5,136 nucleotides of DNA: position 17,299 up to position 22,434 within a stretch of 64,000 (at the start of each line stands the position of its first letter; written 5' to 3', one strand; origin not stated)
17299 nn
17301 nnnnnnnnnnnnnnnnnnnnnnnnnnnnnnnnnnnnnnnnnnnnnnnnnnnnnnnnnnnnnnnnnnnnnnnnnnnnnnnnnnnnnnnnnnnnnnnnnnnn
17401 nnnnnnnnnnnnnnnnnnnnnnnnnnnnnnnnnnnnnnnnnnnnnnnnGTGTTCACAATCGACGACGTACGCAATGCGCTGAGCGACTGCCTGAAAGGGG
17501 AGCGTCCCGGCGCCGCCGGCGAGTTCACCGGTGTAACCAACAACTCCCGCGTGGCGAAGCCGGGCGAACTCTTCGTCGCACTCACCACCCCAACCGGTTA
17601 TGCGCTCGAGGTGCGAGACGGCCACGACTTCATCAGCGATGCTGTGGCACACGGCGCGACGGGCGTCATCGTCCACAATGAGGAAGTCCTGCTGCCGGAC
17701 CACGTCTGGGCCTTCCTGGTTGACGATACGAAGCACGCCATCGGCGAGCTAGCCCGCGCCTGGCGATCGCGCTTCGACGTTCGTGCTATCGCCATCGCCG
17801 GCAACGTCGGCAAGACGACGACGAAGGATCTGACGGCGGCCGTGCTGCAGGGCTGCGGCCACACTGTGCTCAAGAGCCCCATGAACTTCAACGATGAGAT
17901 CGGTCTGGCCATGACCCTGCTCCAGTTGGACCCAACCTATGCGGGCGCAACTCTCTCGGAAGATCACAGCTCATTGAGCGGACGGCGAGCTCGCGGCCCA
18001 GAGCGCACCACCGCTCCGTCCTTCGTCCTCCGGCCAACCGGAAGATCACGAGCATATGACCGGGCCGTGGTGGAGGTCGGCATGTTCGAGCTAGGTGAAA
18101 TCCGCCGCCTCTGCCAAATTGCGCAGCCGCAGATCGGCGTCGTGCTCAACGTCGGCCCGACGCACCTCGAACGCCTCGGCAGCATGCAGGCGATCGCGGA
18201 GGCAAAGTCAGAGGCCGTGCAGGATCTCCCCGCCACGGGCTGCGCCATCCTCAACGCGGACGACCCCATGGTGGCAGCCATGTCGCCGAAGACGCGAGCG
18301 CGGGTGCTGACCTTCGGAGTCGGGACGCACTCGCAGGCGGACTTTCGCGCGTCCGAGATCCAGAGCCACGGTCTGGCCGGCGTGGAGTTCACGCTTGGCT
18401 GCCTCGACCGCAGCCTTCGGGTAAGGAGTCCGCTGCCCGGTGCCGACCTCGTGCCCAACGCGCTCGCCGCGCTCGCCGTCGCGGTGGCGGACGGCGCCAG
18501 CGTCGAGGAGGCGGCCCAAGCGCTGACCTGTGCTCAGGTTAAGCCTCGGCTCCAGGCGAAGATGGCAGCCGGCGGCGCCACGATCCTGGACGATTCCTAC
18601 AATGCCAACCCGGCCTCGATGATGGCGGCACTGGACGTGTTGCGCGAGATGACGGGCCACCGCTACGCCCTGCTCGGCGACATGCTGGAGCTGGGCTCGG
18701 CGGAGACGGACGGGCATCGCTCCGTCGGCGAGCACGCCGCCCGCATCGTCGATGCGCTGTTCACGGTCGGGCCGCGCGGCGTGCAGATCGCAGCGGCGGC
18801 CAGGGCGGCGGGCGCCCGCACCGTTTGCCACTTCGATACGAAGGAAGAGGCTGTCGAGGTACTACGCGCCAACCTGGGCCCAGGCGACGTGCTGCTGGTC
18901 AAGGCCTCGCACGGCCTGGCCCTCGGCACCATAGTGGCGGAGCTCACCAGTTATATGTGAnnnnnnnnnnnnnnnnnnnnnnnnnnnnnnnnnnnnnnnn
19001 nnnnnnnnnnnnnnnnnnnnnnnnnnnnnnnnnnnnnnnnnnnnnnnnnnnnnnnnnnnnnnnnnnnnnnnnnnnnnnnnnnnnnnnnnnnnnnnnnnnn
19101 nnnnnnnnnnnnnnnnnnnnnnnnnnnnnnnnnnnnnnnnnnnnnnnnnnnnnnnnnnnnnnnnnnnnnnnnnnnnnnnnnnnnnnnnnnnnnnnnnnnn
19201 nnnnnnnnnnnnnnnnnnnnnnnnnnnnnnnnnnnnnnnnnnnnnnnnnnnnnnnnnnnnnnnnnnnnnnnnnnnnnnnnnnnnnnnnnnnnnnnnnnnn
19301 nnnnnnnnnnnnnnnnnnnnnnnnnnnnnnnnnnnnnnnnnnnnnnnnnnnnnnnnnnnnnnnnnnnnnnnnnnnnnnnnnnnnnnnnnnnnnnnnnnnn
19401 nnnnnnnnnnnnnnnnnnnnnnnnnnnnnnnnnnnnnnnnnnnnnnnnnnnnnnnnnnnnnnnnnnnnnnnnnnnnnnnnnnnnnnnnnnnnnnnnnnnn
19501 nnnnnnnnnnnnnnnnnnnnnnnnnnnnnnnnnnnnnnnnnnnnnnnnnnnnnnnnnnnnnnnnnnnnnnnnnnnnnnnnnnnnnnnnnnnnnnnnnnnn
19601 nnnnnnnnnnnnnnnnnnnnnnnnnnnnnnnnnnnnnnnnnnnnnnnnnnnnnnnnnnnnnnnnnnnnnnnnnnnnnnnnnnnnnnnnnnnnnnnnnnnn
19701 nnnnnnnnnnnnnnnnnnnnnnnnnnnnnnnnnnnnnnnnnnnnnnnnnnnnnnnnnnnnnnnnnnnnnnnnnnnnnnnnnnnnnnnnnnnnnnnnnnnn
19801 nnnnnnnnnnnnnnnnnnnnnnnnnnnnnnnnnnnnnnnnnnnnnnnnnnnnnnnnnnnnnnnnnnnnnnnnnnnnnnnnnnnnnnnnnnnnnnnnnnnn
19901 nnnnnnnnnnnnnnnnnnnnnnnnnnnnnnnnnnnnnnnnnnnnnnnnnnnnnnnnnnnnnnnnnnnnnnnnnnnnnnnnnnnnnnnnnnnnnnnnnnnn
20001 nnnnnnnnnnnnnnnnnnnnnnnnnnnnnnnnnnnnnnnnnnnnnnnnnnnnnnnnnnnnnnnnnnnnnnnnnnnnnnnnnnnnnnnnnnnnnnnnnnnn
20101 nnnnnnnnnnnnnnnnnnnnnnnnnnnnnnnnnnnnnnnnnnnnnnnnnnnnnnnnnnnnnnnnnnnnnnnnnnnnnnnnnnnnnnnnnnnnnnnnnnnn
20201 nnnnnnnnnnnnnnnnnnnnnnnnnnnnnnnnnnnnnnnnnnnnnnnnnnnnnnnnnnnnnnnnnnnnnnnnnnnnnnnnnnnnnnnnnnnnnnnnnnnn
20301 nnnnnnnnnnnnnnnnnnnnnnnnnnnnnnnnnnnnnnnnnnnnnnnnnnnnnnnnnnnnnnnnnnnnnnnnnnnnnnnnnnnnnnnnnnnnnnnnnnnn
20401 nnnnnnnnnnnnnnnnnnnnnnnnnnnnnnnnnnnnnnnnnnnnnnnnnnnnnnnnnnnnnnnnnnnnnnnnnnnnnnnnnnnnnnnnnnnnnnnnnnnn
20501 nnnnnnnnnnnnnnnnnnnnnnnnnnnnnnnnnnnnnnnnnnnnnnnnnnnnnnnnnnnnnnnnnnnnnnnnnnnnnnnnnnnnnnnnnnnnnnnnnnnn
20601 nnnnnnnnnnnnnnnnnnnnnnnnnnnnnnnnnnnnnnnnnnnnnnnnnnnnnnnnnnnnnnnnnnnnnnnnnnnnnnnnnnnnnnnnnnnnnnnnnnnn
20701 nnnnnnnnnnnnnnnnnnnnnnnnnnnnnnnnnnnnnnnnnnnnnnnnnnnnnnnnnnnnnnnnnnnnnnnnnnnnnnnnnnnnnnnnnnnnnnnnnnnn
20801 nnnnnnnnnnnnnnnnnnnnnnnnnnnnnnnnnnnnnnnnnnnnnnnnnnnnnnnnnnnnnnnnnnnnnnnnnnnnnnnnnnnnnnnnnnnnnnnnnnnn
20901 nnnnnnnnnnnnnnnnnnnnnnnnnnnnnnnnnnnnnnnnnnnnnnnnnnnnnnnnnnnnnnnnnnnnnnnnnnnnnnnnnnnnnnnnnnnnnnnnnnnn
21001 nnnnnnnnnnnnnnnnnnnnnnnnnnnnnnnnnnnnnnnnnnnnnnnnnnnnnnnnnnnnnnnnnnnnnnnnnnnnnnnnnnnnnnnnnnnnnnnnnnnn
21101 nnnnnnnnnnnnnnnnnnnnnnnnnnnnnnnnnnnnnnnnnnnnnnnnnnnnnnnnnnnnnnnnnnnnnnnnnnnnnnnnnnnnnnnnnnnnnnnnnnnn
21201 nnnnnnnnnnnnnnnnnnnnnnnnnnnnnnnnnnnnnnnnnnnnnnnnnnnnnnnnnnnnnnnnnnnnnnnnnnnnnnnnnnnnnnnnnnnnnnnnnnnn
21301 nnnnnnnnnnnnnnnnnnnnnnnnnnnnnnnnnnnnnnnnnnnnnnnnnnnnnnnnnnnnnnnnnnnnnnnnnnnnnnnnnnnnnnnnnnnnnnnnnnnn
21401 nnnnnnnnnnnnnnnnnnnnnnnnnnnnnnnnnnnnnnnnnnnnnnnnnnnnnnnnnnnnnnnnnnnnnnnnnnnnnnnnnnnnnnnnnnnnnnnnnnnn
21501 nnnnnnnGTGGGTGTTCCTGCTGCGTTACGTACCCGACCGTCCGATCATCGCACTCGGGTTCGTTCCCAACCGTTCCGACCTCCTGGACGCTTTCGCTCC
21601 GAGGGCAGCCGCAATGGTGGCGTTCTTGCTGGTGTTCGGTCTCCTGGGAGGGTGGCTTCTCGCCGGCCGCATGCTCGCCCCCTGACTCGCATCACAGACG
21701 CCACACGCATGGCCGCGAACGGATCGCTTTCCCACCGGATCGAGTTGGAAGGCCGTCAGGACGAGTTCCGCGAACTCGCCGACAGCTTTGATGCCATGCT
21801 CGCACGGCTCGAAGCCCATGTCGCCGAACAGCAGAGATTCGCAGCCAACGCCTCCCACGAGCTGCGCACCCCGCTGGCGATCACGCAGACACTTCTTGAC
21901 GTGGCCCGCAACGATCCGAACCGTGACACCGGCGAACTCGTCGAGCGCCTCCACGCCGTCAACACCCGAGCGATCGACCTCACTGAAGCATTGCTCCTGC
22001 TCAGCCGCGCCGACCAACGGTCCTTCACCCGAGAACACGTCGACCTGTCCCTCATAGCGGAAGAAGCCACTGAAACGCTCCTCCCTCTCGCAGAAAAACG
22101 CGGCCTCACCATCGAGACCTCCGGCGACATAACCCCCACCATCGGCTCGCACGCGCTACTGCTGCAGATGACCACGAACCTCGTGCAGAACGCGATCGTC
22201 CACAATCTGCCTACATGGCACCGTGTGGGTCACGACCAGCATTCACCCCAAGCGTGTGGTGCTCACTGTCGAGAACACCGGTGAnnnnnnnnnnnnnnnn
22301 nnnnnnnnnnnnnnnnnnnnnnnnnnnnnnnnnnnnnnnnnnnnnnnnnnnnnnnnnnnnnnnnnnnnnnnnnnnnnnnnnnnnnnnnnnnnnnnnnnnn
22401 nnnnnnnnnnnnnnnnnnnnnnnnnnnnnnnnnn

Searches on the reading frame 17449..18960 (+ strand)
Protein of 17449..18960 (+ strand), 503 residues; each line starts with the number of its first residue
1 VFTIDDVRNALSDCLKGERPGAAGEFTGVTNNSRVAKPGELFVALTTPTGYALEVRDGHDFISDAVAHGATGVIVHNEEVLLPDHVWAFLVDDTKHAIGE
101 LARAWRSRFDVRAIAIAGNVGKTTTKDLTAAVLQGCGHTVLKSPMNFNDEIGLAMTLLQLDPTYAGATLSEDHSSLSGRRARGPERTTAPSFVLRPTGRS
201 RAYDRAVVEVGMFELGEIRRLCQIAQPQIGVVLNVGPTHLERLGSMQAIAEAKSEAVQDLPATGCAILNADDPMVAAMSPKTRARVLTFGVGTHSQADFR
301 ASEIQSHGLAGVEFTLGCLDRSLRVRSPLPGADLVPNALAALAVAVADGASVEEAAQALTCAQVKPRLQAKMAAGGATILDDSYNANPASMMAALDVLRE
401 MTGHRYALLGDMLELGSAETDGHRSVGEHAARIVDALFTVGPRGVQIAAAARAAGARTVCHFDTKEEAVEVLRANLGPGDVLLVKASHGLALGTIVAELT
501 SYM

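Call 9: search_protein_families(library=ncbifam, proteins=[window:17449-18960:+], max_evalue=0.001)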
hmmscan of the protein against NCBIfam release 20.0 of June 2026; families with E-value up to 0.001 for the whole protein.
window:17449-18960:+ (503 aa): 23 families
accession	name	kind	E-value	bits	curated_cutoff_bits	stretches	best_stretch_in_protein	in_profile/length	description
TIGR01143.1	murF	subfamily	1.1e-105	354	288.6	2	202-498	125-417/418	UDP-N-acetylmuramoyl-tripeptide--D-alanyl-D-alanine ligase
NF008896.0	PRK11929.1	equivalog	8.7e-98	328.3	1023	2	203-500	656-957/965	bifunctional UDP-N-acetylmuramoyl-L-alanyl-D-glutamate--2,6-diaminopimelate ligase MurE/UDP-N-acetylmuramoyl-tripeptide--D-alanyl-D-alanine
NF008041.0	PRK10773.1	equivalog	5.2e-79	266.1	551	2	201-499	150-447/453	UDP-N-acetylmuramoyl-tripeptide--D-alanyl-D-alanine ligase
NF010693.0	PRK14093.1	equivalog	6.8e-67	226.2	544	2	206-500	163-465/479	UDP-N-acetylmuramoylalanyl-D-glutamyl-2,6-diaminopimelate--D-alanyl-D-alanine ligase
NF008897.0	PRK11930.1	equivalog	3.1e-41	141.3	804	2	205-500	161-454/822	bifunctional UDP-N-acetylmuramoyl-tripeptide:D-alanyl-D-alanine ligase/alanine racemase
NF001124.0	PRK00139.1-2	equivalog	1e-30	107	476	2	226-484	198-464/500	UDP-N-acetylmuramoyl-L-alanyl-D-glutamate--2,6-diaminopimelate ligase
NF001126.0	PRK00139.1-4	equivalog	3.6e-30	104.9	373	2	225-405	192-369/486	UDP-N-acetylmuramoyl-L-alanyl-D-glutamate--2,6-diaminopimelate ligase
TIGR01085.1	murE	subfamily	9.2e-25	87.5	257.3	2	25-139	3-113/472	UDP-N-acetylmuramyl-tripeptide synthetase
TIGR01082.1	murC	equivalog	2.7e-24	86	335.1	1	213-404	154-343/449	UDP-N-acetylmuramate--L-alanine ligase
TIGR01087.1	murD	equivalog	1.1e-23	84.1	211.95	1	202-483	151-414/441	UDP-N-acetylmuramoyl-L-alanine--D-glutamate ligase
NF001123.0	PRK00139.1-1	equivalog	7.7e-18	64.4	586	2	25-139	19-135/493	UDP-N-acetylmuramoyl-L-alanyl-D-glutamate--2,6-diaminopimelate ligase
NF053645.1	pMurC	equivalog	5.7e-16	58.3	560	1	204-296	156-250/492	pseudomurein biosynthesis peptide ligase pMurC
TIGR02068.2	cya_phycin_syn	equivalog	9e-13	47.1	850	1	225-294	563-634/862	cyanophycin synthetase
NF010628.0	PRK14022.1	equivalog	1.1e-12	47.5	536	2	228-409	202-372/483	UDP-N-acetylmuramoyl-L-alanyl-D-glutamate--L-lysine ligase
NF010623.0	PRK14016.1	subfamily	2.2e-11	42.6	877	1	227-405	566-760/871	cyanophycin synthetase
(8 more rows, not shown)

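Call 37: find_encoding_contigs(protein=window:17449-18960:+, flank=10000, max_places=6)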
Protein window:17449-18960:+ (503 aa): no gene with exactly this product is on record in the collection.

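Call 38: find_homologous_proteins(query=window:17449-18960:+, max_evalue=1e-30)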
Query window:17449-18960:+ (503 aa): 7509 proteins with E <= 1e-30 among 8000 candidates; the best 120 are listed.
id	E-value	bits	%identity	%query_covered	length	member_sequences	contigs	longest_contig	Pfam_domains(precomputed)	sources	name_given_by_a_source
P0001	7.8e-262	888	85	100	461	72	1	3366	PF02875.27,PF08245.19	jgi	jgi:UDP-N-acetylmuramoyl-tripeptide--D-alanyl-D-alanine ligase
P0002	2.6e-258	876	83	100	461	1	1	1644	PF02875.27,PF08245.19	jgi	-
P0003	2.7e-250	850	81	99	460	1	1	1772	PF02875.27,PF08245.19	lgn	-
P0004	3.0e-250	849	82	99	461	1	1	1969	PF02875.27,PF08245.19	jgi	jgi:UDP-N-acetylmuramoyl-tripeptide--D-alanyl-D-alanine ligase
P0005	1.2e-249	847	82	99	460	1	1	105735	PF02875.27,PF08245.19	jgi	jgi:UDP-N-acetylmuramoyl-tripeptide--D-alanyl-D-alanine ligase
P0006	1.4e-245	834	80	99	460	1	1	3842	PF02875.27,PF08245.19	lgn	-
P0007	9.7e-245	831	80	100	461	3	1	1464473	PF02875.27,PF08245.19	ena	-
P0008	1.7e-243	827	80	99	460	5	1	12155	PF02875.27,PF08245.19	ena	-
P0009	6.7e-239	812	78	100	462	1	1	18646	PF02875.27,PF08245.19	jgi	jgi:UDP-N-acetylmuramoyl-tripeptide--D-alanyl-D-alanine ligase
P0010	2.3e-237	807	79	99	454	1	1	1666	PF02875.27,PF08245.19,PF01225.31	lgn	-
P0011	3.6e-237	806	78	99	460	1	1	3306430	PF02875.27,PF08245.19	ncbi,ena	-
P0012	7.4e-237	805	77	99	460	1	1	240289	PF02875.27,PF08245.19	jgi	jgi:UDP-N-acetylmuramoyl-tripeptide--D-alanyl-D-alanine ligase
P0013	5.8e-236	802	78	99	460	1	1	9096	PF02875.27,PF08245.19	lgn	-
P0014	5.1e-233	793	77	99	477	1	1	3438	PF02875.27,PF08245.19,PF01225.31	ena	-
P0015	7.4e-233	792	76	99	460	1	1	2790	PF02875.27,PF08245.19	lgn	-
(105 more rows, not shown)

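Call 39: find_encoding_contigs(protein=P0005, flank=8000, max_places=2)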
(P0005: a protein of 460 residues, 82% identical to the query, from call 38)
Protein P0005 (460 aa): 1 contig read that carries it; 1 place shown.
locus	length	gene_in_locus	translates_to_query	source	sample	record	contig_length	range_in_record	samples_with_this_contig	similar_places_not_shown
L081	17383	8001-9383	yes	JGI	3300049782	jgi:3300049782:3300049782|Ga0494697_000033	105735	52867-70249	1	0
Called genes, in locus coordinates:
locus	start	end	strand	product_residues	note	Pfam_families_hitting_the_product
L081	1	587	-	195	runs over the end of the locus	PF00583:Acetyltransf_1, PF13420:Acetyltransf_4, PF13673:Acetyltransf_10, PF13508:Acetyltransf_7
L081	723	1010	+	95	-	PF00583:Acetyltransf_1 (weak)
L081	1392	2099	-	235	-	PF01209:Ubie_methyltran (weak), PF08241:Methyltransf_11 (weak), PF08242:Methyltransf_12 (faint), PF13460:NAD_binding_10, PF13847:Methyltransf_31 (weak), PF13649:Methyltransf_25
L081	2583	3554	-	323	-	PF03060:NMO, PF01070:FMN_dh (weak)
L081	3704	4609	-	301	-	PF01636:APH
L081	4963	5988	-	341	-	PF02388:FemAB, PF13480:Acetyltransf_6, PF02388:FemAB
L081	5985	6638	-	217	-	PF02557:VanY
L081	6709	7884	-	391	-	PF00389:2-Hacid_dh, PF02826:2-Hacid_dh_C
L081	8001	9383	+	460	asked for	PF08245:Mur_ligase_M, PF02875:Mur_ligase_C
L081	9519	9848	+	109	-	PF01042:Ribonuc_L-PSP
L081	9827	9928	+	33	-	-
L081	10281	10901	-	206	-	PF00583:Acetyltransf_1, PF13673:Acetyltransf_10, PF13508:Acetyltransf_7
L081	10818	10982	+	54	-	-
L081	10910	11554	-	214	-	PF01427:Peptidase_M15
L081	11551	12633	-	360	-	PF01820:Dala_Dala_lig_N, PF02655:ATP-grasp_3 (weak), PF02222:ATP-grasp, PF07478:Dala_Dala_lig_C, PF13535:ATP-grasp_4 (faint)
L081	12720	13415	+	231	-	PF00072:Response_reg, PF00486:Trans_reg_C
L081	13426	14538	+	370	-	PF00672:HAMP, PF00512:HisKA, PF02518:HATPase_c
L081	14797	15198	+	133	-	PF10012:DUF2255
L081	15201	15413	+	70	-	-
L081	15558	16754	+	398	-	PF00128:Alpha-amylase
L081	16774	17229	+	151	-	-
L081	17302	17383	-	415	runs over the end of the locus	PF04542:Sigma70_r2, PF08281:Sigma70_r4_2, PF20239:DUF6596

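Call 40: find_encoding_contigs(protein=P0007, flank=8000, max_places=2)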
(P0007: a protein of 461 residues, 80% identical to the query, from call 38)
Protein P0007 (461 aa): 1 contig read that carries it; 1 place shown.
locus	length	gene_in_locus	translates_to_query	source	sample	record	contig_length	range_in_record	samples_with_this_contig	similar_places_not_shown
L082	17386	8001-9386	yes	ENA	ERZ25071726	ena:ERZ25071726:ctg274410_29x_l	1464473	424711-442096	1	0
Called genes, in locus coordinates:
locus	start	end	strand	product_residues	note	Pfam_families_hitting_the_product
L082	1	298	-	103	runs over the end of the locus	PF11639:HapK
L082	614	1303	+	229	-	PF00578:AhpC-TSA, PF08534:Redoxin (weak), PF02630:SCO1-SenC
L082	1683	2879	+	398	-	PF00296:Bac_luciferase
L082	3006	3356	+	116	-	-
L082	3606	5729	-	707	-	PF00176:SNF2-rel_dom, PF00270:DEAD (weak), PF04851:ResIII, PF09369:MZB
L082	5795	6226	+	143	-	PF00589:Phage_integrase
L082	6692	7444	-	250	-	PF00389:2-Hacid_dh, PF02826:2-Hacid_dh_C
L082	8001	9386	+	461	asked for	PF08245:Mur_ligase_M, PF02875:Mur_ligase_C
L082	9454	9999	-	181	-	PF01872:RibD_C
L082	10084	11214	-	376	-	PF03033:Glyco_transf_28, PF04101:Glyco_tran_28_C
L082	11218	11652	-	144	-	PF00583:Acetyltransf_1, PF13673:Acetyltransf_10, PF13508:Acetyltransf_7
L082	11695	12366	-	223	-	PF01427:Peptidase_M15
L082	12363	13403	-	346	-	PF01820:Dala_Dala_lig_N, PF02655:ATP-grasp_3 (weak), PF02222:ATP-grasp, PF07478:Dala_Dala_lig_C, PF13535:ATP-grasp_4 (faint)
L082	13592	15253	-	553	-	PF01554:MatE (weak), PF03023:MurJ, PF01554:MatE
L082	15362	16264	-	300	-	PF02388:FemAB, PF13480:Acetyltransf_6, PF02388:FemAB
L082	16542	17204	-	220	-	PF02557:VanY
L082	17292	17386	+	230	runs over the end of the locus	PF00072:Response_reg, PF00486:Trans_reg_C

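Call 41: find_encoding_contigs(protein=P0011, flank=8000, max_places=2)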
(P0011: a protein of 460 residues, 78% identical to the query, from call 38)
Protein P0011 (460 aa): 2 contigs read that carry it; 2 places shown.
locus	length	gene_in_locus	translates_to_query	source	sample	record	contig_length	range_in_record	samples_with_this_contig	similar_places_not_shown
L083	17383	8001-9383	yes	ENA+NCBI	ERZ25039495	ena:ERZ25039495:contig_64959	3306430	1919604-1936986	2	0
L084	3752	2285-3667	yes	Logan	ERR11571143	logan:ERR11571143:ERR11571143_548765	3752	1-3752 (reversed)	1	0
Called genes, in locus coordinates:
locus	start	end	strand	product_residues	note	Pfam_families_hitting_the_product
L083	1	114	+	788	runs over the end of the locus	PF02687:FtsX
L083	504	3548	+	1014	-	PF10923:BrxC_BrxD (faint), PF13191:AAA_16, PF00196:GerE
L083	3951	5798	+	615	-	PF00174:Oxidored_molyb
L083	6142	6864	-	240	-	PF13489:Methyltransf_23, PF08241:Methyltransf_11, PF08242:Methyltransf_12, PF13649:Methyltransf_25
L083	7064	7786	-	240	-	PF02557:VanY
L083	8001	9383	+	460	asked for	PF08245:Mur_ligase_M, PF02875:Mur_ligase_C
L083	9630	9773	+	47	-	-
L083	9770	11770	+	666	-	PF03235:GmrSD_N, PF07510:GmrSD_C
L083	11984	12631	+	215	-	PF01872:RibD_C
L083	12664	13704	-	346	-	PF01820:Dala_Dala_lig_N, PF02655:ATP-grasp_3 (weak), PF02222:ATP-grasp, PF07478:Dala_Dala_lig_C, PF13535:ATP-grasp_4 (weak)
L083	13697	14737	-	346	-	PF00389:2-Hacid_dh, PF02826:2-Hacid_dh_C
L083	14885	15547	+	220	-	PF00072:Response_reg, PF00486:Trans_reg_C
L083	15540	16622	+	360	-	PF00672:HAMP, PF00512:HisKA, PF02518:HATPase_c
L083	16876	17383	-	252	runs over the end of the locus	PF05988:DUF899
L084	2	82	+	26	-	?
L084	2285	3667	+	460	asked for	PF08245:Mur_ligase_M, PF02875:Mur_ligase_C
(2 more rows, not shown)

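Call 55: find_related_loci(query=window:17449-18960:+, collection=metagenome_contigs, flank=6000)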
Query window:17449-18960:+ (503 aa) in metagenome_contigs; peptide patterns used: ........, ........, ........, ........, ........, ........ (x = any residue, [..] = any of these).
174 stretches matched a pattern; 100 encode a relative of the query (tblastn E <= 1e-3); the best 80 are kept; 80 distinct loci.
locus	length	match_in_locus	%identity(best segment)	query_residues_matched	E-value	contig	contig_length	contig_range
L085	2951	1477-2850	85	1-499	0e+0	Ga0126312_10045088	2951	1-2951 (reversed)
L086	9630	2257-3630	85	1-499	0e+0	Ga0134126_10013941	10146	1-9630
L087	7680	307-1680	81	1-499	0e+0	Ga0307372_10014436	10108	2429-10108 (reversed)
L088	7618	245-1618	80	1-499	0e+0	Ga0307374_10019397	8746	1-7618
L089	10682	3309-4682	73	1-499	0e+0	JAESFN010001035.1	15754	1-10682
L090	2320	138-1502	64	1-503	0e+0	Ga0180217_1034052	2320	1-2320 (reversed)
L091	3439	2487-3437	83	1-358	0e+0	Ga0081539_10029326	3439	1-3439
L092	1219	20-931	90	192-502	2e-179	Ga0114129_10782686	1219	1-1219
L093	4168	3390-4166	79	1-300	4e-154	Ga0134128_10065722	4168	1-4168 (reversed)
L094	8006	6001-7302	43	26-499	1e-89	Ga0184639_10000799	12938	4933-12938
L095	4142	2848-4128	33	25-499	2e-64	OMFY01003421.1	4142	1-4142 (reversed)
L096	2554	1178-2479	33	25-501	3e-65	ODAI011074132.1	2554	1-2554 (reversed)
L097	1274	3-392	91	370-499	3e-68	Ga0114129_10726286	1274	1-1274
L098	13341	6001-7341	32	2-499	2e-60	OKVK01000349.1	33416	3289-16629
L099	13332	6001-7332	32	26-499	2e-59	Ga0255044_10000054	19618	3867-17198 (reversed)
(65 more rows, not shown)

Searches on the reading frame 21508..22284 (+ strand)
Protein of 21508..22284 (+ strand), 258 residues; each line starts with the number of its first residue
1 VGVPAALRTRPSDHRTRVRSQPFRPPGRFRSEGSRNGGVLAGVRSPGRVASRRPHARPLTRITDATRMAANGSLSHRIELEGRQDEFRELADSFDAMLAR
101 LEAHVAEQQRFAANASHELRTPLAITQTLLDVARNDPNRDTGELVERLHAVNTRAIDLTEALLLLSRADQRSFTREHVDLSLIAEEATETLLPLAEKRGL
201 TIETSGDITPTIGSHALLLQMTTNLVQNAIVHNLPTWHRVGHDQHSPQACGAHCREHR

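Call 9: search_protein_families(library=ncbifam, proteins=[window:21508-22284:+], max_evalue=0.001)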
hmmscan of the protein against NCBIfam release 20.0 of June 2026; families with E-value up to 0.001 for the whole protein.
window:21508-22284:+ (258 aa): 37 families (the best 25 are shown)
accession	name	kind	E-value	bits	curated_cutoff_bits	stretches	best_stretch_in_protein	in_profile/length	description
NF033094.0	HK_VanS_O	exception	8.3e-96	321.3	720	1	57-238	73-254/345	vancomycin resistance histidine kinase VanS-O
NF052314.1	T9SS_HK_PorY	subfamily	2.5e-27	96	350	1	85-235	188-342/418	PorY family sensor histidine kinase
TIGR01386.1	cztS_silS_copS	subfamily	3.4e-24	85.7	292.55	1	55-233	188-369/457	heavy metal sensor histidine kinase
NF012163.2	BaeS_SmeS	equivalog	1.5e-18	67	500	1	56-230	189-365/457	sensor histidine kinase efflux regulator BaeS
NF007007.0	PRK09470.1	equivalog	1.5e-17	63.6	486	1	56-230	193-368/463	envelope stress sensor histidine kinase CpxA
NF041735.1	hist_kin_RppB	equivalog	6.8e-16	58.1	400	1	107-233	215-349/438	two-component system sensor histidine kinase RppB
NF040691.1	MtrAB_MtrB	equivalog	9.1e-16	57.9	450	1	56-232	213-402/507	MtrAB system histidine kinase MtrB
NF007837.0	PRK10549.1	equivalog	1.1e-15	57.4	603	1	56-230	189-365/466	envelope stress sensor histidine kinase BaeS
TIGR02966.1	phoR_proteo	equivalog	1.2e-15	57.4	334.2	1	108-233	114-245/333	phosphate regulon sensor histidine kinase PhoR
NF046044.1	PnpS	equivalog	5.3e-15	55.3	400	1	108-232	170-300/390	two-component system histidine kinase PnpS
NF007345.0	PRK09835.1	subfamily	2.4e-14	52.8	423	1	52-233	207-391/482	Cu(+)/Ag(+) sensor histidine kinase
TIGR03785.1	marine_sort_HK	equivalog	1.3e-13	50.1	612.2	1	69-230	446-610/703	proteobacterial dedicated sortase system histidine kinase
NF008025.0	PRK10755.1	equivalog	1.6e-13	50.1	314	1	57-230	93-266/362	two-component system sensor histidine kinase PmrB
NF008312.0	PRK11100.1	equivalog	1.8e-13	50.2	356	1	60-230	211-382/477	two-component system sensor histidine kinase CreC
NF045900.1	HisKinCpxALeg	equivalog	4.8e-13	48.6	800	1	57-181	178-306/451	two-component system sensor histidine kinase CpxA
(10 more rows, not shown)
